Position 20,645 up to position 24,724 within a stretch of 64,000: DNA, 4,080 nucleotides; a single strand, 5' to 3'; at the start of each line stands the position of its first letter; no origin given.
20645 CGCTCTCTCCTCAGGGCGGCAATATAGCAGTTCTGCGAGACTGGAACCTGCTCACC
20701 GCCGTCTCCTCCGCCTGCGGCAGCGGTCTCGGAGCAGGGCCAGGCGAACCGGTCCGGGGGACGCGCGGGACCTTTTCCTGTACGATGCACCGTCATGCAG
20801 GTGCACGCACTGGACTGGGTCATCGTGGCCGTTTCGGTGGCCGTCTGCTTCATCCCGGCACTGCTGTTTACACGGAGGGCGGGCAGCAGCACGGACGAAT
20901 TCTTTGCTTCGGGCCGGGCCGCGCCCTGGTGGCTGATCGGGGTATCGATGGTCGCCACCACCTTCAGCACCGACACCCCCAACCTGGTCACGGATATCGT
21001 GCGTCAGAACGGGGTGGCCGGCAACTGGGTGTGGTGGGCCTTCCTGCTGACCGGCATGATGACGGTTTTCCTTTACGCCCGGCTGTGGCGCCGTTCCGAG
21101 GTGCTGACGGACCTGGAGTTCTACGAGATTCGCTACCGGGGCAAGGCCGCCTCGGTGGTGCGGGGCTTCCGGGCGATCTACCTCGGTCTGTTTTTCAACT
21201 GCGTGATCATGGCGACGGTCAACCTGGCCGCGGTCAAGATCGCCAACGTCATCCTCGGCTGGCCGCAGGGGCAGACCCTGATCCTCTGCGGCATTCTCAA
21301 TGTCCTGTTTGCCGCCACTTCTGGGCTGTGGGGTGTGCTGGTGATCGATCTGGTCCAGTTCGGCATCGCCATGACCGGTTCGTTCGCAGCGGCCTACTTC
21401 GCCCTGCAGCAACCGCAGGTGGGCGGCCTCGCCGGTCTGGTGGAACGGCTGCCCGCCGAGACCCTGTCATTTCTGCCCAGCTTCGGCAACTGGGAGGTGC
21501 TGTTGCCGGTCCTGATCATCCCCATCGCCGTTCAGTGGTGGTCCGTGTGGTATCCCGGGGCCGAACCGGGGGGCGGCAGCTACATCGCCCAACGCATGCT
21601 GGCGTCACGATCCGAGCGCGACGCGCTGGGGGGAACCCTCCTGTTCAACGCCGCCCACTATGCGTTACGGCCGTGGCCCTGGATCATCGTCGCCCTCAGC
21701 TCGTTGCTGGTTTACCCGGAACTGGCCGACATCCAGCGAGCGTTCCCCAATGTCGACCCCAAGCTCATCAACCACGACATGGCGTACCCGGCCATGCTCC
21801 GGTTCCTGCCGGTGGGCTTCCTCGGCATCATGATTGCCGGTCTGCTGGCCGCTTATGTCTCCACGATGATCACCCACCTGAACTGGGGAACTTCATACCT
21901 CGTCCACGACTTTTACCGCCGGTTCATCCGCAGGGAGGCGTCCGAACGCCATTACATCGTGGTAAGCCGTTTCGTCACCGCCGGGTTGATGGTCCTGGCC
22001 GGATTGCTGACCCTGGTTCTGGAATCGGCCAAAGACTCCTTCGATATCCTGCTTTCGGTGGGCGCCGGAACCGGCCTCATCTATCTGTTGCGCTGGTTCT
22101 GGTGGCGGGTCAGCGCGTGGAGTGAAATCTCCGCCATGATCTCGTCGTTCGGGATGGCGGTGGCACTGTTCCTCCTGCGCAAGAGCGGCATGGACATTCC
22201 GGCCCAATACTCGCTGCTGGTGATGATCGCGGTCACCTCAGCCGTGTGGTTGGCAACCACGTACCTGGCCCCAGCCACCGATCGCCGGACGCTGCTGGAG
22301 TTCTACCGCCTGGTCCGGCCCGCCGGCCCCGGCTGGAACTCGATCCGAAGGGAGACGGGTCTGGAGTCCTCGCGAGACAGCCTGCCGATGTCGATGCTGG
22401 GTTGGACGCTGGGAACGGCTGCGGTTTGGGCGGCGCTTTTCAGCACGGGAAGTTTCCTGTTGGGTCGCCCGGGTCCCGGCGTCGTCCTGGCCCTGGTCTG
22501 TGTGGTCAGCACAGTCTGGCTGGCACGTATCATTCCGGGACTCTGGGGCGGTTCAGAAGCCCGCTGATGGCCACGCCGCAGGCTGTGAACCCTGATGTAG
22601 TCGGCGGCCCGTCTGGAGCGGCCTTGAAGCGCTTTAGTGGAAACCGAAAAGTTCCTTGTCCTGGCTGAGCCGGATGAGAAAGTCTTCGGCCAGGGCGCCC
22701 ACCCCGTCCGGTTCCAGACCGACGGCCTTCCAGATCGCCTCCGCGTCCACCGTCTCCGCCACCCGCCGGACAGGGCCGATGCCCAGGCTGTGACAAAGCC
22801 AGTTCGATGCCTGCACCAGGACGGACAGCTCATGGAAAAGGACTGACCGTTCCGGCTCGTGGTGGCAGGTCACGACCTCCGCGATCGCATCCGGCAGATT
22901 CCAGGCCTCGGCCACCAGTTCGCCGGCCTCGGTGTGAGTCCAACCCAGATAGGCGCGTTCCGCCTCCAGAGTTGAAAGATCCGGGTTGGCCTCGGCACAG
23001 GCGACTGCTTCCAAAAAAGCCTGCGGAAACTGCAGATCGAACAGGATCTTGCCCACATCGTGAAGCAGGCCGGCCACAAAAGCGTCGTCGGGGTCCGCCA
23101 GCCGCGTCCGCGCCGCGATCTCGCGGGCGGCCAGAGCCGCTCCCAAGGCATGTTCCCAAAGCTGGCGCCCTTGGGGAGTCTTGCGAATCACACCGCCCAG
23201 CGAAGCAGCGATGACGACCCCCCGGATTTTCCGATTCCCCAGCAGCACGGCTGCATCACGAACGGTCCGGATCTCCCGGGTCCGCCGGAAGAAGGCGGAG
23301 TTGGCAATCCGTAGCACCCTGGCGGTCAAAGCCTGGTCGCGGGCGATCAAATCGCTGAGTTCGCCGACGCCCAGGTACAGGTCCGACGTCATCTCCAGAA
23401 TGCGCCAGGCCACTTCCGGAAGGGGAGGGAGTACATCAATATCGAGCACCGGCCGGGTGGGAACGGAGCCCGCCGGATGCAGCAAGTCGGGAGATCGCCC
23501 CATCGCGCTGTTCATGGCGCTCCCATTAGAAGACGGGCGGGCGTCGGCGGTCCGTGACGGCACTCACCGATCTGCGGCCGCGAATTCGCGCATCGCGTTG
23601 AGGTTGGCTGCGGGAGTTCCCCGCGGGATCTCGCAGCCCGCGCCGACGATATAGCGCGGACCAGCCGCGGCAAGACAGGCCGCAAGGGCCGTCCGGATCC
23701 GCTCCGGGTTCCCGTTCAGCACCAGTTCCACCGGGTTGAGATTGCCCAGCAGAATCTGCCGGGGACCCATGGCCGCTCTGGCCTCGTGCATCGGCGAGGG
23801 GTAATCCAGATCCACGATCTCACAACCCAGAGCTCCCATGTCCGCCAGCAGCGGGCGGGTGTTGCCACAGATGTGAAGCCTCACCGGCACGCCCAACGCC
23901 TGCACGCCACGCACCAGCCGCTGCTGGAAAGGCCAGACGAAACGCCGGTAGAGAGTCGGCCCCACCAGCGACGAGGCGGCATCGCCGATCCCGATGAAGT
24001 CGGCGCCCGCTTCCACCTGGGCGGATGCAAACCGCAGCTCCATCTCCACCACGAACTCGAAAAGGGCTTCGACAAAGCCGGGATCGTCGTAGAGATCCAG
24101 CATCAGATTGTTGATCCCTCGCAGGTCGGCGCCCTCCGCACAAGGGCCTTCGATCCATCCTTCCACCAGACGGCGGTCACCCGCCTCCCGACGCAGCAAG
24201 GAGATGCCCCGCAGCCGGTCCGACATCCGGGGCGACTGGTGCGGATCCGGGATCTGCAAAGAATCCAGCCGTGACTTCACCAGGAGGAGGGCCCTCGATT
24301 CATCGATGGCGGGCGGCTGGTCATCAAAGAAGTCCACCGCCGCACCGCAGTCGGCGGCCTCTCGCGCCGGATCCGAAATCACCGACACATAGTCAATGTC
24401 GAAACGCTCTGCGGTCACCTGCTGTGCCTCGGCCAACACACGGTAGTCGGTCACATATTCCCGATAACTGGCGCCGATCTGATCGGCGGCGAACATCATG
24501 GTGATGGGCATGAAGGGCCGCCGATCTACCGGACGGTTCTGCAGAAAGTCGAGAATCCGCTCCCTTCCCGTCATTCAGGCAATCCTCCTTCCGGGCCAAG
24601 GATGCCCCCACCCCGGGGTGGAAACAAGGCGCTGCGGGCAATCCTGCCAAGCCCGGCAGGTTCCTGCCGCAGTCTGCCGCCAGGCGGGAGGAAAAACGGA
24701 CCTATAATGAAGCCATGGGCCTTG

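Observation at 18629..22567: NahK-like anomeric HexNAc kinase + sugar-1-P nucleotidyltransferase operon with divergent SSS transporter: a two-step UDP-HexNAc salvage/recycling shunt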

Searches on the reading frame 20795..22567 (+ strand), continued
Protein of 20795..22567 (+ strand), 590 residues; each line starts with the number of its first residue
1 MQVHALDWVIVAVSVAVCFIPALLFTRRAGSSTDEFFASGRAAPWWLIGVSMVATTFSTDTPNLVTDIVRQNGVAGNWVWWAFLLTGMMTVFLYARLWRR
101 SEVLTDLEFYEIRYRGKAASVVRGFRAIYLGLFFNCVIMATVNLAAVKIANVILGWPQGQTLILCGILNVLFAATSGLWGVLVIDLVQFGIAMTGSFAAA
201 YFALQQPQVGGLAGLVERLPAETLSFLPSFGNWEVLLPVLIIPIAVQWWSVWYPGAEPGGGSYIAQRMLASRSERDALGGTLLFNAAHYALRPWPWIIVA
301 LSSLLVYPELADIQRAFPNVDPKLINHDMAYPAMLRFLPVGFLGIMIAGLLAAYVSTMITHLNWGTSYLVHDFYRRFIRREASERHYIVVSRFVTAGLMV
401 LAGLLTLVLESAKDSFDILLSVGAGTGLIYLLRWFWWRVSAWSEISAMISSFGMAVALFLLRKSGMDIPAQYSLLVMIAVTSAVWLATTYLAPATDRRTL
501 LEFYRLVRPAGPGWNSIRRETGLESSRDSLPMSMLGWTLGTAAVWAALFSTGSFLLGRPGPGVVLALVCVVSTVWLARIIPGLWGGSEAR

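Call 66: search_solved_structures(query=L066:7767-8573:+, max_evalue=0.001)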
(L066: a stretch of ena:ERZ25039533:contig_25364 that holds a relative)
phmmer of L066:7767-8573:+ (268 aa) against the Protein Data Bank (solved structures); distinct sequences matched with E-value up to 0.001: 26.
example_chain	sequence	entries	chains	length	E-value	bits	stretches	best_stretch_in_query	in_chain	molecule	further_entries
1lvw_A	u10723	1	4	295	7e-09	38.8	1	40-238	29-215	glucose-1-phosphate thymidylyltransferase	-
4ho0_A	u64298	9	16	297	5.9e-07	32.4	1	42-224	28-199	Glucose-1-phosphate thymidylyltransferase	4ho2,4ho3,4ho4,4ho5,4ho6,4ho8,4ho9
6jq8_A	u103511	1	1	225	3.2e-06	30.1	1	7-125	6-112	Putative 6-deoxy-D-mannoheptose pathway protein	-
7o2n_A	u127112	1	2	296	3.4e-06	30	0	88-229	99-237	Probable UTP--glucose-1-phosphate uridylyltransferase YngB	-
7b1r_A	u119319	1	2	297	3.4e-06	30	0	88-229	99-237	Probable UTP--glucose-1-phosphate uridylyltransferase YngB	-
5xhw_A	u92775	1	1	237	3.6e-06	29.9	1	7-124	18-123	Putative 6-deoxy-D-mannoheptose pathway protein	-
1mp3_A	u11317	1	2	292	3.9e-06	29.7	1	2-143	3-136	GLUCOSE-1-PHOSPHATE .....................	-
1h5r_A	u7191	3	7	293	1.4e-05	28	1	3-143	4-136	GLUCOSE-1-PHOSPHATE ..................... | Glucose-1-phosphate thymidylyltransferase 1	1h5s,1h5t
1h5r_B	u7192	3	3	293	1.4e-05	27.9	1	3-143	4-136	GLUCOSE-1-PHOSPHATE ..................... | Glucose-1-phosphate thymidylyltransferase 1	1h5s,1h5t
1h5s_A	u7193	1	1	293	1.5e-05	27.8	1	3-143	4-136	Glucose-1-phosphate thymidylyltransferase 1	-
1fxo_A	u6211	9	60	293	1.9e-05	27.5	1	1-125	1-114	GLUCOSE-1-PHOSPHATE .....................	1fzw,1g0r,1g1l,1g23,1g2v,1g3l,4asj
4arw_A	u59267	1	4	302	2.2e-05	27.3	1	1-125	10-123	GLUCOSE-1-PHOSPHATE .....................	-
3zlk_A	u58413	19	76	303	2.2e-05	27.3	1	1-125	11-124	GLUCOSE-1-PHOSPHATE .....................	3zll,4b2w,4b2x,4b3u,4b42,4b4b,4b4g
1mp4_A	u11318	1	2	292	2.2e-05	27.3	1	2-143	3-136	W224H Variant of S. Enterica RmlA Bound to UDP-Glucose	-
1iim_A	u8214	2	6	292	2.7e-05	27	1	2-143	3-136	glucose-1-phosphate thymidylyltransferase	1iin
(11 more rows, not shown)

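Call 67: find_related_loci(query=window:20795-22567:+, collection=metagenome_contigs, flank=6000)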
Query window:20795-22567:+ (590 aa) in metagenome_contigs; peptide patterns used: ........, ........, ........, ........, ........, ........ (x = any residue, [..] = any of these).
600 stretches matched a pattern (row limit reached: there are more); 592 encode a relative of the query (tblastn E <= 1e-3); the best 80 are kept; 80 distinct loci.
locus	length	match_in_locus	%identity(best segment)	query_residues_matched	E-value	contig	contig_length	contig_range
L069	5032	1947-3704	70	1-586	0e+0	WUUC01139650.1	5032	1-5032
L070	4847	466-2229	70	1-588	0e+0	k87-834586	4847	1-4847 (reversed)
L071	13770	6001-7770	68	1-590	0e+0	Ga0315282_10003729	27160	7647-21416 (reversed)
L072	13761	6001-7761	70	1-587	0e+0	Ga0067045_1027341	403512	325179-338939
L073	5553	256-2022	70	1-589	0e+0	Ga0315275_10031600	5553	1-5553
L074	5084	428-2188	69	1-587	0e+0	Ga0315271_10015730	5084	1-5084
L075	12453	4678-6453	69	1-588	0e+0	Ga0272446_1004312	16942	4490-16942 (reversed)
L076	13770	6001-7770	67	1-590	0e+0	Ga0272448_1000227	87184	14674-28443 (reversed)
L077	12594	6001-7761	66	1-587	0e+0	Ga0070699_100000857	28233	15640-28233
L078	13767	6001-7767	70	1-588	0e+0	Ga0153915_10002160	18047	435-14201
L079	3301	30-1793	68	1-588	0e+0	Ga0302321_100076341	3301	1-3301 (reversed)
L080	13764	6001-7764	69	1-588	0e+0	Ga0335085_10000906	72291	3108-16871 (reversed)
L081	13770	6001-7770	68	1-590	0e+0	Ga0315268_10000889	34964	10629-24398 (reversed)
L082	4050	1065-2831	67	1-589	0e+0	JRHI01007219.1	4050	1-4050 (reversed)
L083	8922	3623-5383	69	1-587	0e+0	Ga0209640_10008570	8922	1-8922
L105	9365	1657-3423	65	1-589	0e+0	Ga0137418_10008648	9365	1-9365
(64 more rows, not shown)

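Call 87: search_protein_families(library=ncbifam, proteins=[L066:8605-9942:+, L066:7767-8573:+, L068:4159-5298:-], max_evalue=0.001)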
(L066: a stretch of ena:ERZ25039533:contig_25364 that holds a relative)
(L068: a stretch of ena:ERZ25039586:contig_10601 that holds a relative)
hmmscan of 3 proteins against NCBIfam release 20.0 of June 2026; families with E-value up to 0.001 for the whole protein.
L066:8605-9942:+ (445 aa): 8 families
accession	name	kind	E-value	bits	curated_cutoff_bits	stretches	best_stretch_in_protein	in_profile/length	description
NF003705.0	PRK05322.1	equivalog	7.3e-23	80.9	385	1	42-164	20-143/388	galactokinase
NF003472.0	PRK05101.1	equivalog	3e-22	79.1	499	1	46-169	25-148/382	galactokinase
TIGR00131.1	gal_kin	equivalog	5.2e-21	75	226.65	1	45-418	21-365/388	galactokinase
NF003006.0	PRK03817.1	equivalog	9.9e-20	70.8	443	2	46-178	6-132/352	galactokinase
NF001816.0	PRK00555.1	equivalog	1.8e-14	53.5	509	1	44-164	5-122/363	galactokinase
NF003036.0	PRK03926.1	equivalog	2.4e-08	33.4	403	1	46-169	6-111/302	mevalonate kinase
TIGR00549.1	mevalon_kin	equivalog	3.1e-05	23.6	163.05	1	47-165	2-112/276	mevalonate kinase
TIGR01920.1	Shik_kin_archae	equivalog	0.00025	20.5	126.85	1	119-165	56-101/266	shikimate kinase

L066:7767-8573:+ (268 aa): 17 families
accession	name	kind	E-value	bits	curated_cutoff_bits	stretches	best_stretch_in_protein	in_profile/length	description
NF041313.1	UDPGP_AglF_Halo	equivalog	2.8e-27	95.7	400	1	4-261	2-234/234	UTP--glucose-1-phosphate uridylyltransferase AglF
TIGR03992.1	Arch_glmU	subfamily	6.2e-24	84.6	292.1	1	4-256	2-222/393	bifunctional sugar-1-phosphate nucleotidylyltransferase/acetyltransferase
TIGR01208.1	rmlA_long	equivalog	7.1e-16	58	320.25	1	4-249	1-222/353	glucose-1-phosphate thymidylyltransferase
NF041173.1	Sug_nt_acttase_Thmprot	equivalog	2.6e-11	43.1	600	1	43-254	29-220/405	bifunctional sugar-1-phosphate nucleotidylyltransferase/acetyltransferase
NF010933.0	PRK14353.1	equivalog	7.4e-10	38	505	1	3-180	6-160/453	bifunctional UDP-N-acetylglucosamine diphosphorylase/glucosamine-1-phosphate N-acetyltransferase GlmU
NF049965.1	GlMnHpPGnyltfHddC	equivalog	2e-08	34.2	300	1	4-127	2-111/221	D-glycero-D-manno-heptose 1-phosphate guanosyltransferase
TIGR01173.1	glmU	equivalog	2.9e-08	33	366.85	1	5-122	3-102/452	bifunctional UDP-N-acetylglucosamine diphosphorylase/glucosamine-1-phosphate N-acetyltransferase GlmU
NF010935.0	PRK14355.1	equivalog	9e-08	31.1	718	1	5-110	6-92/459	bifunctional UDP-N-acetylglucosamine diphosphorylase/glucosamine-1-phosphate N-acetyltransferase GlmU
TIGR01207.1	rmlA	equivalog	2.2e-07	30.3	360.65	1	40-233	25-207/286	glucose-1-phosphate thymidylyltransferase RfbA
TIGR01099.1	galU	equivalog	3.1e-07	30.3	326.8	0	86-230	94-235/261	UTP--glucose-1-phosphate uridylyltransferase GalU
NF010934.1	PRK14354.1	equivalog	7e-07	28.1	450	1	5-119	2-97/447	bifunctional UDP-N-acetylglucosamine diphosphorylase/glucosamine-1-phosphate N-acetyltransferase GlmU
NF010932.0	PRK14352.1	equivalog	3e-05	22.9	611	1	5-121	9-110/488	bifunctional UDP-N-acetylglucosamine diphosphorylase/glucosamine-1-phosphate N-acetyltransferase GlmU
NF012024.0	PRK15480.1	equivalog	3.6e-05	23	588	1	2-124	3-114/292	glucose-1-phosphate thymidylyltransferase RfbA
NF052502.1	man1P_GTase_Rv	exception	9e-05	21.5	440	1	5-122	3-108/352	mannose-1-phosphate guanylyltransferase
NF010937.0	PRK14357.1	equivalog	0.0001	21.3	658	1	40-121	24-98/448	bifunctional UDP-N-acetylglucosamine diphosphorylase/glucosamine-1-phosphate N-acetyltransferase GlmU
NF045761.1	NAMPUrTaseMurU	equivalog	0.00021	21.2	250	1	4-127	2-113/226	N-acetylmuramate alpha-1-phosphate uridylyltransferase MurU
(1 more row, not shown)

L068:4159-5298:- (379 aa): 7 families
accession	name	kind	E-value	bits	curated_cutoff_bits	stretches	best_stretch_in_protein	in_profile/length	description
NF008607.0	PRK11579.1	subfamily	1.1e-10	41.1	330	1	50-146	57-153/346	oxidoreductase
NF052479.1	LevoglcsnDh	equivalog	7.9e-09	34.7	650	1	44-148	60-164/386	levoglucosan dehydrogenase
TIGR04380.1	myo_inos_iolG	equivalog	1.1e-07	31.1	355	1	45-138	52-145/330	inositol 2-dehydrogenase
NF040723.1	UDP-GlcNAcDh_Arch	equivalog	1.7e-05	24.5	450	1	47-113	51-116/302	UDP-N-acetylglucosamine 3-dehydrogenase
NF058561.1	BT_2158_fam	equivalog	0.00014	20.6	750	1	47-146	88-185/487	glycoside 3-dehydrogenase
NF041392.1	XylDh_Gfo6_Halo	equivalog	0.0002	20.3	350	1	47-152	72-177/350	D-xylose 1-dehydrogenase Gfo6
NF052679.1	InsChiInosDhIolG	equivalog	0.00078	18.6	540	0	9-110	26-119/343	bifunctional inositol 2-dehydrogenase/D-chiro-inositol 1-dehydrogenase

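Call 96: search_protein_families(library=pfam, proteins=[L105:3497-4507:+, L105:4541-8053:+, L105:103-726:+], max_evalue=0.001)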
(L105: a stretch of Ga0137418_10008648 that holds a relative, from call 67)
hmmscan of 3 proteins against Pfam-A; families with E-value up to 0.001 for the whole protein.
L105:3497-4507:+ (336 aa): 2 families
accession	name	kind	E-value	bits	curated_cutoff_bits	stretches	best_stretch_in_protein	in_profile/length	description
PF04773.18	FecR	-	6.2e-18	65.5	24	1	109-203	2-96/97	FecR protein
PF16344.10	FecR_C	-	1.6e-12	47.7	24.4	1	262-326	2-65/70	FecR, C-terminal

L105:4541-8053:+ (1170 aa): 3 families
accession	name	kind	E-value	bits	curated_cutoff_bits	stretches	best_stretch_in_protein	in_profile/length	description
PF13620.12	CarboxypepD_reg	-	2.1e-18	66.9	32.3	1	144-220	1-82/82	Carboxypeptidase regulatory-like domain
PF13715.12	CarbopepD_reg_2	-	3.8e-17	62.6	32.2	1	145-230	1-87/88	CarboxypepD_reg-like domain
PF07715.20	Plug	-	3.5e-16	60.1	23.9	1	240-350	3-107/107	TonB-dependent Receptor Plug Domain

L105:103-726:+ (207 aa): 5 families
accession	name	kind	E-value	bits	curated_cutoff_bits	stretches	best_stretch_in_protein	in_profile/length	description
PF04542.20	Sigma70_r2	-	7.9e-15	54.9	24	1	52-117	1-68/71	Sigma-70 region 2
PF08281.18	Sigma70_r4_2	-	4.4e-14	52.3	25.7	1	148-198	3-53/54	Sigma-70, region 4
PF07638.17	Sigma70_ECF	-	2.8e-10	40.8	21.1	1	37-193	7-173/185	ECF sigma factor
PF04545.22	Sigma70_r4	-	4.4e-08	32.9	24.1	1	152-201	1-50/50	Sigma-70, region 4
PF13384.12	HTH_23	-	0.00026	21.1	24.6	1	160-189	7-35/50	Homeodomain-like domain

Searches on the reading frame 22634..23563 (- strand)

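Call 3: search_protein_families(library=pfam, proteins=[window:22634-23563:-], max_evalue=0.01)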
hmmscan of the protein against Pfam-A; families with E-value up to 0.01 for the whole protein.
window:22634-23563:- (309 aa): 3 families
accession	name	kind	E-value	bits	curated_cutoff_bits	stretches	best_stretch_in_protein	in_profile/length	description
PF08668.18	HDOD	-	1.9e-54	184.6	22.9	1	45-237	1-196/196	HDOD domain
PF01966.28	HD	-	6.4e-11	43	22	1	136-239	2-90/116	HD domain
PF18019.7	Cas3_HD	-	0.0012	19.3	23.1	1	134-242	28-137/207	Cas3, HD domain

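Call 4: search_protein_families(library=ncbifam, proteins=[window:22634-23563:-], max_evalue=0.01)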
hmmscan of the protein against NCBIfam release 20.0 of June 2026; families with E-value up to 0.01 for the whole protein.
window:22634-23563:- (309 aa): 6 families
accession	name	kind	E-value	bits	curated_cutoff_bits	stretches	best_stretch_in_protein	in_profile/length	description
TIGR00277.1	HDIG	domain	4.3e-06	26.5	27.6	1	134-236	4-83/84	HDIG domain-containing metalloprotein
TIGR00488.1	TIGR00488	equivalog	2.4e-05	24.3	70.15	1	136-241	10-107/173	bis(5'-nucleosyl)-tetraphosphatase (symmetrical) YqeK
TIGR01596.1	cas3_HD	equivalog_domain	0.00027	21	43.45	1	135-237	1-103/178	CRISPR-associated endonuclease Cas3''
NF005519.0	PRK07152.1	equivalog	0.0027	16.7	315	1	135-187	197-247/361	nicotinate-nucleotide adenylyltransferase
TIGR03319.1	RNase_Y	equivalog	0.0037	15.8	454.35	0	122-173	317-367/514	ribonuclease Y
NF009347.0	PRK12705.1-4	equivalog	0.009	14.7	579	0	128-174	278-323/473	hypothetical protein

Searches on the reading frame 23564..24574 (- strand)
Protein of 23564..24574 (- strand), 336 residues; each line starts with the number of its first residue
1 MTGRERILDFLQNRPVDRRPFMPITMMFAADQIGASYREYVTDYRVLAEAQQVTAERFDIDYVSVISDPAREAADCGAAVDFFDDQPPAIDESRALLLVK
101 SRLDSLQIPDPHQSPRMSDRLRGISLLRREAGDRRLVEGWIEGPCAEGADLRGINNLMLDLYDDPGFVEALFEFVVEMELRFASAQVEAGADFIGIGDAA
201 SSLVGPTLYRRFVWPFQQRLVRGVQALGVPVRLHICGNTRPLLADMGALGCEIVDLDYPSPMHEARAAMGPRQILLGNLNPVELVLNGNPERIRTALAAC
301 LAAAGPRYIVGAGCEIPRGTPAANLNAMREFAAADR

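Call 3: search_protein_families(library=pfam, proteins=[window:23564-24574:-], max_evalue=0.01)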
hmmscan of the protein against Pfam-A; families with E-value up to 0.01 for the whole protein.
window:23564-24574:- (336 aa): 1 family
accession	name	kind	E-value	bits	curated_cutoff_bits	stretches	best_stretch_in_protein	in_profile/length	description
PF01208.23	URO-D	-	7.7e-60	203.2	23.9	1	3-332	2-343/346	Uroporphyrinogen decarboxylase (URO-D)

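Call 4: search_protein_families(library=ncbifam, proteins=[window:23564-24574:-], max_evalue=0.01)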
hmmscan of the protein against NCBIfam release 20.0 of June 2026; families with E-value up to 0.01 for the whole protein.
window:23564-24574:- (336 aa): 5 families
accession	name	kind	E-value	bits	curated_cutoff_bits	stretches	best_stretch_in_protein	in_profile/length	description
TIGR01463.1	mtaA_cmuA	subfamily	9.9e-45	153.3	235.4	1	1-330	3-333/340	MtaA/CmuA family methyltransferase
NF004889.0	PRK06252.1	subfamily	5.1e-40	137.5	244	1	1-331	4-332/340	methylcobalamin:coenzyme M methyltransferase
NF041608.1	methylcob_mtaseMtbA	equivalog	2.4e-35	122.2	600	1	2-333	5-335/339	methylcobamide:CoM methyltransferase MtbA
NF040654.1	MtaA_Meth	equivalog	5.9e-29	101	400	1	1-329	1-329/337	methylcobamide:CoM methyltransferase MtaA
TIGR01464.1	hemE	equivalog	1.3e-20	73.7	302.95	1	39-330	41-334/338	uroporphyrinogen decarboxylase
